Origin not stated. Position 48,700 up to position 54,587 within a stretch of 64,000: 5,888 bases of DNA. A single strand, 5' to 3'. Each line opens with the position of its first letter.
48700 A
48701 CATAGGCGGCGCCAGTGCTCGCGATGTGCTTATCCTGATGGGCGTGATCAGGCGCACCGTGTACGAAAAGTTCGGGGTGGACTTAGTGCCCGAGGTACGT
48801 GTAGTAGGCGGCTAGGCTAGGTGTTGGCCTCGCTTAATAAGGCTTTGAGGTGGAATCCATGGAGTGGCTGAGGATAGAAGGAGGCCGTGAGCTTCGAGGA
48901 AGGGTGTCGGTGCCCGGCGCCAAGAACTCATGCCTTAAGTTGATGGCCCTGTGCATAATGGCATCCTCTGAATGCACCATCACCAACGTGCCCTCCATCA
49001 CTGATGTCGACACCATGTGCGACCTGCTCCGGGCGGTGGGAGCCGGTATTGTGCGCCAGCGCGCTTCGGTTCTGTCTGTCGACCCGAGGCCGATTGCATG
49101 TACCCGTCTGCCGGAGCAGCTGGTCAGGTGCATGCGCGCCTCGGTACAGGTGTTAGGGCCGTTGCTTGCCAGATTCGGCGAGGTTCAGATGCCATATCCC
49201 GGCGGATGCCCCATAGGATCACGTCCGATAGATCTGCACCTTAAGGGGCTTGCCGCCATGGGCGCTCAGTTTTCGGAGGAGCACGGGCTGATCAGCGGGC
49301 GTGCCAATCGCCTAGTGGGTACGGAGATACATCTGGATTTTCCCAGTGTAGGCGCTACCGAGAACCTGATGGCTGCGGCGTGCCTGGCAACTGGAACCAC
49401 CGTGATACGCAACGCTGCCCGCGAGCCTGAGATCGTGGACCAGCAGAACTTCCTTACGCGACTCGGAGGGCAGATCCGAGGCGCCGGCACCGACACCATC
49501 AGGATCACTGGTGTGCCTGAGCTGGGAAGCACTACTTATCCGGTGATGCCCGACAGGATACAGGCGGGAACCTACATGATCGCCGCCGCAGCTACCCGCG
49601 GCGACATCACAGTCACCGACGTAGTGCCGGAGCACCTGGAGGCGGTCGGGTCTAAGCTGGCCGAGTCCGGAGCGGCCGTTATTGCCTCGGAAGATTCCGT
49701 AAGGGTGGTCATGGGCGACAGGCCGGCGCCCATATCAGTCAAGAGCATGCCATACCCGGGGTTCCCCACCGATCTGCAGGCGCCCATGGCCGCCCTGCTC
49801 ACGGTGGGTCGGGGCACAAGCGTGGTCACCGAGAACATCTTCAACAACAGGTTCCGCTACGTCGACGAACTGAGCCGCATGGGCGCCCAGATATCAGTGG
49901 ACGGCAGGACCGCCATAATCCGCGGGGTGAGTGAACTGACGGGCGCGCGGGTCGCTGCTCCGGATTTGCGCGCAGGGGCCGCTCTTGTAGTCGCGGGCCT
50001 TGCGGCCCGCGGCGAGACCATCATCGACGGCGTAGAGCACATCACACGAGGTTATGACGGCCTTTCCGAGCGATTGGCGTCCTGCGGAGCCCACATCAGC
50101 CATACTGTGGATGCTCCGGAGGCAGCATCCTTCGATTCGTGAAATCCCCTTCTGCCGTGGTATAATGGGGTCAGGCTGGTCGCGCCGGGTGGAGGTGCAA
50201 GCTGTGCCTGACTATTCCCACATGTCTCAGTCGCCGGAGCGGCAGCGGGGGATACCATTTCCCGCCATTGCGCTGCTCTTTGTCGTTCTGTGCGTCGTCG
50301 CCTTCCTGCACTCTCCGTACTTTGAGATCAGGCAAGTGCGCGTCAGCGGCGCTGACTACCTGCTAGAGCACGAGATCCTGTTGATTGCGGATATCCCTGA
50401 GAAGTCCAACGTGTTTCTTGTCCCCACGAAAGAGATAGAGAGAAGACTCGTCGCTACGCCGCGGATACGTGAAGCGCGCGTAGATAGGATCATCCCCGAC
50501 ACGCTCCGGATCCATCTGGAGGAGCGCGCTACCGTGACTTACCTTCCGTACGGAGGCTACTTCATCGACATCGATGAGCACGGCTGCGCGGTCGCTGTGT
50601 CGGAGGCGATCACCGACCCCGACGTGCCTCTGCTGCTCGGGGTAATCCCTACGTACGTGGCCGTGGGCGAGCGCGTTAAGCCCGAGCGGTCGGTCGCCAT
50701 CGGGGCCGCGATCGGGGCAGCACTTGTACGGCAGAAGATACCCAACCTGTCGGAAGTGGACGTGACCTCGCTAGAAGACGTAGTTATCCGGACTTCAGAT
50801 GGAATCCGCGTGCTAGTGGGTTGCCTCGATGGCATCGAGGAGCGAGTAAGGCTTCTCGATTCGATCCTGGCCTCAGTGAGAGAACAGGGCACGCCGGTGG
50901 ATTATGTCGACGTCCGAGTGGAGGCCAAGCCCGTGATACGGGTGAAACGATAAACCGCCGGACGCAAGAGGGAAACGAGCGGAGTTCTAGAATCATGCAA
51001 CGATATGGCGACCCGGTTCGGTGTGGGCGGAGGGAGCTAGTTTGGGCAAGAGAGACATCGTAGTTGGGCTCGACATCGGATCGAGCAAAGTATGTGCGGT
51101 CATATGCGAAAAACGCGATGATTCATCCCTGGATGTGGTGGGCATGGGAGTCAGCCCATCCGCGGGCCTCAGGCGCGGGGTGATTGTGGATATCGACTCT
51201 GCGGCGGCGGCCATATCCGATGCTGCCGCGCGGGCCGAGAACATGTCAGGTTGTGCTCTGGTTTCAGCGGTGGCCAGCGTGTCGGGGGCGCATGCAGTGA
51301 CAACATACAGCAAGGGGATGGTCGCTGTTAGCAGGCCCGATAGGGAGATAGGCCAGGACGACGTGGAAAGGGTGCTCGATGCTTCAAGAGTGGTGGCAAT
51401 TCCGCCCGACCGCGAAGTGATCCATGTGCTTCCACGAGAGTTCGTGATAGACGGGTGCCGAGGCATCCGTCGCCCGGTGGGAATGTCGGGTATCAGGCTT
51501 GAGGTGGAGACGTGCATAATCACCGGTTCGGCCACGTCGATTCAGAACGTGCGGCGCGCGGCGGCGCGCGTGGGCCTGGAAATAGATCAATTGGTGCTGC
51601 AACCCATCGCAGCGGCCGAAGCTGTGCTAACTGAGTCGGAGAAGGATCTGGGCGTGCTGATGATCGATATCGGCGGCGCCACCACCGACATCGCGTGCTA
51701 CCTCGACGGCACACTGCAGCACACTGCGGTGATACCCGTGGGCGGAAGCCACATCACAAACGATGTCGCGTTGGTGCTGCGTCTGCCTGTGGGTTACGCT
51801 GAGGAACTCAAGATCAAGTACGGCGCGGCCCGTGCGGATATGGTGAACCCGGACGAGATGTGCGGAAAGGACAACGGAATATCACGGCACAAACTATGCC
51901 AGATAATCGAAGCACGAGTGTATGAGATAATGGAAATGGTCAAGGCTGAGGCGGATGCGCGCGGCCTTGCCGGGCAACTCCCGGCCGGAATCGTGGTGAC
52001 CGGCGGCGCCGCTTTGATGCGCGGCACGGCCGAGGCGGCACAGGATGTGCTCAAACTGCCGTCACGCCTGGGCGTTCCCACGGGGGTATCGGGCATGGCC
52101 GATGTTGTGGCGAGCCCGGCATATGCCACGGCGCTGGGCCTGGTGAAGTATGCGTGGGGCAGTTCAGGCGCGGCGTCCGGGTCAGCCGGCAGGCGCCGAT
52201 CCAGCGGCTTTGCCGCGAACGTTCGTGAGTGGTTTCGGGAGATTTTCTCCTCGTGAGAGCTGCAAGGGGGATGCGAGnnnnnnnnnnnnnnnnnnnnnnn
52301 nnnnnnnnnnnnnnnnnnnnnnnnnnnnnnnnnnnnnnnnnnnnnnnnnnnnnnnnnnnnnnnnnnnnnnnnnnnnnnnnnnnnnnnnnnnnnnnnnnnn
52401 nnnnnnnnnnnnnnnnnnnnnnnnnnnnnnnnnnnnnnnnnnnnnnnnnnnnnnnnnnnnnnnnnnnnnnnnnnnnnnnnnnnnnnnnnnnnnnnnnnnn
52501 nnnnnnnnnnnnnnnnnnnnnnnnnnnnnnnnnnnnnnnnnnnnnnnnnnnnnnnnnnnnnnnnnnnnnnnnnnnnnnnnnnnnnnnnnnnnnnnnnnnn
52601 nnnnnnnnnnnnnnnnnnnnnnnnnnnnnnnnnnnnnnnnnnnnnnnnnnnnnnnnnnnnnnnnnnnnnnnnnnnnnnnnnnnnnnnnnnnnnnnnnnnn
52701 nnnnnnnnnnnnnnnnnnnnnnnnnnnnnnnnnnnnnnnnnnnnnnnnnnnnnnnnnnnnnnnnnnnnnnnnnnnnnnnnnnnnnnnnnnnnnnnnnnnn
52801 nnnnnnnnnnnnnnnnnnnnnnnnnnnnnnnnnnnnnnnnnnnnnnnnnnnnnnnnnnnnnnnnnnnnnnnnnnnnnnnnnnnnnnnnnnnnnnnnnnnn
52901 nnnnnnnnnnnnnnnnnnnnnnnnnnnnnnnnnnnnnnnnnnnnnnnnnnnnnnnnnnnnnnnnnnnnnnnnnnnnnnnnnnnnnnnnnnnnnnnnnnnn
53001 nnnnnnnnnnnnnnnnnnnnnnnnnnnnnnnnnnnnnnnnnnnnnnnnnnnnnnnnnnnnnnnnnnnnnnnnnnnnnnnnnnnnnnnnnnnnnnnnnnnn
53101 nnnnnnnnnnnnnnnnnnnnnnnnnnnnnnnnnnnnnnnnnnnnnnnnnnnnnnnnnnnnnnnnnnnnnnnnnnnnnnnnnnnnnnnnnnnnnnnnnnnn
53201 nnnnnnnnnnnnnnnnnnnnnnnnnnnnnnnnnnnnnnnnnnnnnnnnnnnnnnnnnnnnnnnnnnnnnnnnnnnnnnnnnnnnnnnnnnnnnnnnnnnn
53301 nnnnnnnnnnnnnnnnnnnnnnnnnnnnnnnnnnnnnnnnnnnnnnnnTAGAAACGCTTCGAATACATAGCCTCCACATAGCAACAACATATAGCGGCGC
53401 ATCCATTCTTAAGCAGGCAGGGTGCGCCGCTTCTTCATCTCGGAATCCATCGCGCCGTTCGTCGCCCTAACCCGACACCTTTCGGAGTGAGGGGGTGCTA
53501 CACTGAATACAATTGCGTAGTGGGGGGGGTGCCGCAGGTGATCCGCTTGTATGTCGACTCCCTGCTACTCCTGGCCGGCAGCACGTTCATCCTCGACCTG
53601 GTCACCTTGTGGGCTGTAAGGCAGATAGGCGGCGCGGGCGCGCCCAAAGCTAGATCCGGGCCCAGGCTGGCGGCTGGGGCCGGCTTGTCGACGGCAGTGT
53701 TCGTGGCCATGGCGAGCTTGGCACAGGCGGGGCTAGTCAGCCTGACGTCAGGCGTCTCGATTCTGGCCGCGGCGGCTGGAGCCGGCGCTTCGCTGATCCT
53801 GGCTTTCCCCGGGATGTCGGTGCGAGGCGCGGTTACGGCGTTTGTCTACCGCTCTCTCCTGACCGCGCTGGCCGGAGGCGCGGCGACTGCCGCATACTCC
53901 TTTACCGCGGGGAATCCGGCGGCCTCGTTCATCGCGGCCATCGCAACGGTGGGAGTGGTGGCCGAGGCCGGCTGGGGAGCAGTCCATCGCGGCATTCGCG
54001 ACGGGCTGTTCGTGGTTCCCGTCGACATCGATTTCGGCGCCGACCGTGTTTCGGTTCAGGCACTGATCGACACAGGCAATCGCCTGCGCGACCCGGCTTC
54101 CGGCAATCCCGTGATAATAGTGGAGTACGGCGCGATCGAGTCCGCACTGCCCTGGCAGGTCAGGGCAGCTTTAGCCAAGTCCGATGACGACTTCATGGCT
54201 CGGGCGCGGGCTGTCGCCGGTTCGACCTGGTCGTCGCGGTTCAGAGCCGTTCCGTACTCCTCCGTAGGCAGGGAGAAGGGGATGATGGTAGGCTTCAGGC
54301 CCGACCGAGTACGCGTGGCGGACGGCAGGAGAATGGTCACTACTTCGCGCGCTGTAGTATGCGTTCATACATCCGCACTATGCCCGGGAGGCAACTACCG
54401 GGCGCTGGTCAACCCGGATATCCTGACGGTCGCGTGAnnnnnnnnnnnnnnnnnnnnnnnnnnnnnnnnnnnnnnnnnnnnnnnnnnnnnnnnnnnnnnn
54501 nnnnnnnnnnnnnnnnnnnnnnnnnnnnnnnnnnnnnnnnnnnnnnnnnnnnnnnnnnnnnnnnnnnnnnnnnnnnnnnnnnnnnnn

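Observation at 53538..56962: All three components of the sigma-E activation checkpoint (spoIIGA, sigE, spoIIR) are co-localised, with spoIIR fused to the sigG transcription unit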

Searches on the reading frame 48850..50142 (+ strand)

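Call 40: search_protein_families(library=pfam, proteins=[window:48850-50142:+], max_evalue=1)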
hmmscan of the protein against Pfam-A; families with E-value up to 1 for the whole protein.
window:48850-50142:+ (430 aa): 1 family
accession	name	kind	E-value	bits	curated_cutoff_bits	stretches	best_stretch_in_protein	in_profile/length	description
PF00275.25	EPSP_synthase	-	6.7e-100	335.2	22.8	1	10-409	2-417/417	EPSP synthase (3-phosphoshikimate 1-carboxyvinyltransferase)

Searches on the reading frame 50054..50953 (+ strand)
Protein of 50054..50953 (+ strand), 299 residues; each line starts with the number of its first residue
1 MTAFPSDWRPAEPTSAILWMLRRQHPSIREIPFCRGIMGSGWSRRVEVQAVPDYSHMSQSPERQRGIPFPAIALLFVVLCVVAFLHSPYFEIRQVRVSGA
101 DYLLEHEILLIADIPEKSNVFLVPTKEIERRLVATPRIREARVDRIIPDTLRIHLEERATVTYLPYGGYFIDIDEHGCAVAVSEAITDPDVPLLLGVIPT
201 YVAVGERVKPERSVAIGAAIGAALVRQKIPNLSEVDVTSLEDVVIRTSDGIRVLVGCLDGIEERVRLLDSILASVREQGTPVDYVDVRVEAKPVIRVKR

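Call 40: search_protein_families(library=pfam, proteins=[window:50054-50953:+], max_evalue=1)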
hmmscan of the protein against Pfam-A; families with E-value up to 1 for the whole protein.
window:50054-50953:+ (299 aa): 3 families
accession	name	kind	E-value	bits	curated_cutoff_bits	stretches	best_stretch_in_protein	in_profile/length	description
PF08478.15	POTRA_1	-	6e-15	55.7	23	1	90-158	1-69/69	POTRA domain, FtsQ-type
PF03799.20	FtsQ_DivIB_C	-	6.1e-05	24.3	21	1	173-288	12-114/114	Cell division protein FtsQ/DivIB, C-terminal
PF21782.3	PKMT_2nd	-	0.15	12.9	27.8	1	234-294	17-77/98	PKMT, C-terminal winged helix domain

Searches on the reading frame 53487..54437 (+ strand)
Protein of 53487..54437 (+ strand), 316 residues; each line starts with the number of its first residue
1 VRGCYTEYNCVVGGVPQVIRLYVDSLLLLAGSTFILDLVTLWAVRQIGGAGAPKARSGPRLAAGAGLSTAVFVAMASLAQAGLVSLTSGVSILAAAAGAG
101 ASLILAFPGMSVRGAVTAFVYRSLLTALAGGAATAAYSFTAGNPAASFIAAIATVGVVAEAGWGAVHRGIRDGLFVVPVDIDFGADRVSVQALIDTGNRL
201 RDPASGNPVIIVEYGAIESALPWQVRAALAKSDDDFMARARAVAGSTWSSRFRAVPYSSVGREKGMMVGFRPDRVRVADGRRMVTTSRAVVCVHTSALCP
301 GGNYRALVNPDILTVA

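Call 5: search_protein_families(library=ncbifam, proteins=[window:53487-54437:+], max_evalue=0.001)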
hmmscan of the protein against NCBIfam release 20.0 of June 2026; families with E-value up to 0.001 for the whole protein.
window:53487-54437:+ (316 aa): 1 family
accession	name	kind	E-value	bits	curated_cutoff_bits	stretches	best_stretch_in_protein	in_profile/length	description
TIGR02854.1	spore_II_GA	equivalog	5.7e-37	127.6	209.55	1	102-313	88-293/293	sigma-E processing peptidase SpoIIGA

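Call 6: search_protein_families(library=pfam, proteins=[window:53487-54437:+], max_evalue=0.001)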
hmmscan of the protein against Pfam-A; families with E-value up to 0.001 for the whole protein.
window:53487-54437:+ (316 aa): 1 family
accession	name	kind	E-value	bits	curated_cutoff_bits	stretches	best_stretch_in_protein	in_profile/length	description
PF03419.18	Peptidase_U4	-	4.4e-53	180.9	28.4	1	21-312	2-284/284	Sporulation factor SpoIIGA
